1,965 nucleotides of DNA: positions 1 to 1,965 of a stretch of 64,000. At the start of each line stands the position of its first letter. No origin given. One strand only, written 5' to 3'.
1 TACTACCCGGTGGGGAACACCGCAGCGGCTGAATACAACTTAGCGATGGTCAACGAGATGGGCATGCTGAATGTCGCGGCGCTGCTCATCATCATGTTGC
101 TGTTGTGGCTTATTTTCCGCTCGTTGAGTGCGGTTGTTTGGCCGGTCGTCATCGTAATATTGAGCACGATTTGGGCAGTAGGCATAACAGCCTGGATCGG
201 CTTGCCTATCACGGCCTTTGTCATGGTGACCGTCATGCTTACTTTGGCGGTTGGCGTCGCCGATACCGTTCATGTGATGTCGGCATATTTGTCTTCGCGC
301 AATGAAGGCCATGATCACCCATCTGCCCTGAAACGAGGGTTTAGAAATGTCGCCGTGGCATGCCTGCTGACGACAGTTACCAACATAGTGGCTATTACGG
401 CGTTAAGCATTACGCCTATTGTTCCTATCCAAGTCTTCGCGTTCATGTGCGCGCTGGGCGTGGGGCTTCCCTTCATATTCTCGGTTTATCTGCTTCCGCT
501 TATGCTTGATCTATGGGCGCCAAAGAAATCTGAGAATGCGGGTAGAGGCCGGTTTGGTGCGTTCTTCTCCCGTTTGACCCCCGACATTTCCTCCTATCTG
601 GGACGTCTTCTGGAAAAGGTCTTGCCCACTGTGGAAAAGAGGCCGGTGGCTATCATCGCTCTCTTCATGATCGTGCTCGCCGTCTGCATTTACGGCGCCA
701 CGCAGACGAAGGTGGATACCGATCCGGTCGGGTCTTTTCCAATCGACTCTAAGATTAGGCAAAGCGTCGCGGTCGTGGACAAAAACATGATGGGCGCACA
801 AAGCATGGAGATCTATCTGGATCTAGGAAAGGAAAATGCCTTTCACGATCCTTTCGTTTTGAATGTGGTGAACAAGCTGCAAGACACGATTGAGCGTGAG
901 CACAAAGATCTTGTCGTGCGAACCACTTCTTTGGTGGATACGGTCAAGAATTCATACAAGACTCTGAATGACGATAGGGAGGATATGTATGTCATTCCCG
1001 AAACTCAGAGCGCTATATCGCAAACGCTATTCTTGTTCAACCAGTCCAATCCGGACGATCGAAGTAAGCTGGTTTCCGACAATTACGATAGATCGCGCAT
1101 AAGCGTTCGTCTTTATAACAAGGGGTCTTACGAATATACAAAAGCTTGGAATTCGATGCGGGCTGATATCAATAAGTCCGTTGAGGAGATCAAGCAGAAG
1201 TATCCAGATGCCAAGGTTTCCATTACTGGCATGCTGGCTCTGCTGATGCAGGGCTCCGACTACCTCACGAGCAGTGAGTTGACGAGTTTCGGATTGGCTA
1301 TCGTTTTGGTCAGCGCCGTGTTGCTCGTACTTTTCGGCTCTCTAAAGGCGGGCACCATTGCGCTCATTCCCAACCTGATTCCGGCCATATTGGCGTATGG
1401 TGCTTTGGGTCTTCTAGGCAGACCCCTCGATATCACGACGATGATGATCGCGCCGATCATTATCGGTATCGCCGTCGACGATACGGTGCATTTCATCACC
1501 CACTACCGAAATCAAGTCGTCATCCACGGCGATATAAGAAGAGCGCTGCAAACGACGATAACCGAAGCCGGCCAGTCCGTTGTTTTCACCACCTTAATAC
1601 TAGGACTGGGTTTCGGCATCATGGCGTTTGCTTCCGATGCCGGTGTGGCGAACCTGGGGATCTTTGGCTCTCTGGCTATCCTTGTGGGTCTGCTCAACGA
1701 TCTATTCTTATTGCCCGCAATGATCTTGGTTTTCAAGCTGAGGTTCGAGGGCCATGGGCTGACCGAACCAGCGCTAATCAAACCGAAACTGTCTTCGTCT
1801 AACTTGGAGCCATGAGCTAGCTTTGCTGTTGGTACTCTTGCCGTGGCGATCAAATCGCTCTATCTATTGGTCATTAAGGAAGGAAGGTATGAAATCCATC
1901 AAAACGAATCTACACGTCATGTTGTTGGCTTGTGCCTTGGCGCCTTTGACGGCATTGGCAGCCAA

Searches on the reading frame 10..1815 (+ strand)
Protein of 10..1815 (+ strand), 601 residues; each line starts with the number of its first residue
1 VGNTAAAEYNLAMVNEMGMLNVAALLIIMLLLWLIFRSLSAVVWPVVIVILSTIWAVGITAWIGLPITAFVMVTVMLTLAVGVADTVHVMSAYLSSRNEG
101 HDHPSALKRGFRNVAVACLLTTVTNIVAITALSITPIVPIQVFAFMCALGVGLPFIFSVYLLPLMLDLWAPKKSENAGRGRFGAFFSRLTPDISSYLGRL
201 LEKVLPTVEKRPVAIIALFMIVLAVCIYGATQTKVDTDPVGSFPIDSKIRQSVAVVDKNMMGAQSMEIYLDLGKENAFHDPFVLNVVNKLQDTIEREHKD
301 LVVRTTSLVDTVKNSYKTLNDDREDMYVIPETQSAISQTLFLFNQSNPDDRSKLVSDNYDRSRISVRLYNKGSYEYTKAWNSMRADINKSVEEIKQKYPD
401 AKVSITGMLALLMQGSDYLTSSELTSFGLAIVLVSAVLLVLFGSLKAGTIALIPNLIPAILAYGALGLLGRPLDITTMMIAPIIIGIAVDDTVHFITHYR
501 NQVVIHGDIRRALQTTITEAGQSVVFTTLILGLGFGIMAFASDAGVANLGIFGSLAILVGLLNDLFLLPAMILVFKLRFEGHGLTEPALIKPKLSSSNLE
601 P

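Call 3: search_protein_families(library=pfam, proteins=[window:10-1815:+])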
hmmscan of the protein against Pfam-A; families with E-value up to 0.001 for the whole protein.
window:10-1815:+ (601 aa): 5 families
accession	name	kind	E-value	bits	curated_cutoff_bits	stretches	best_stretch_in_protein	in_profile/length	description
PF03176.21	MMPL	-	3.5e-32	112.1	20.5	2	312-574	50-301/333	MMPL family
PF02460.24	Patched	-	3.7e-19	69.5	23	2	35-162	24-150/156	Patched SSD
PF12349.14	Sterol-sensing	-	1.2e-16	61.3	22.3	1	46-162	13-129/153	Sterol-sensing domain of SREBP cleavage-activation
PF02355.23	SecD_SecF_C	-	1.8e-06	27.9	20.5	0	13-162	29-179/189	Protein export membrane protein SecD/SecF, C-terminal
PF00873.25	ACR_tran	-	2.2e-05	22.8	28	1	22-229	338-546/1021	AcrB/AcrD/AcrF family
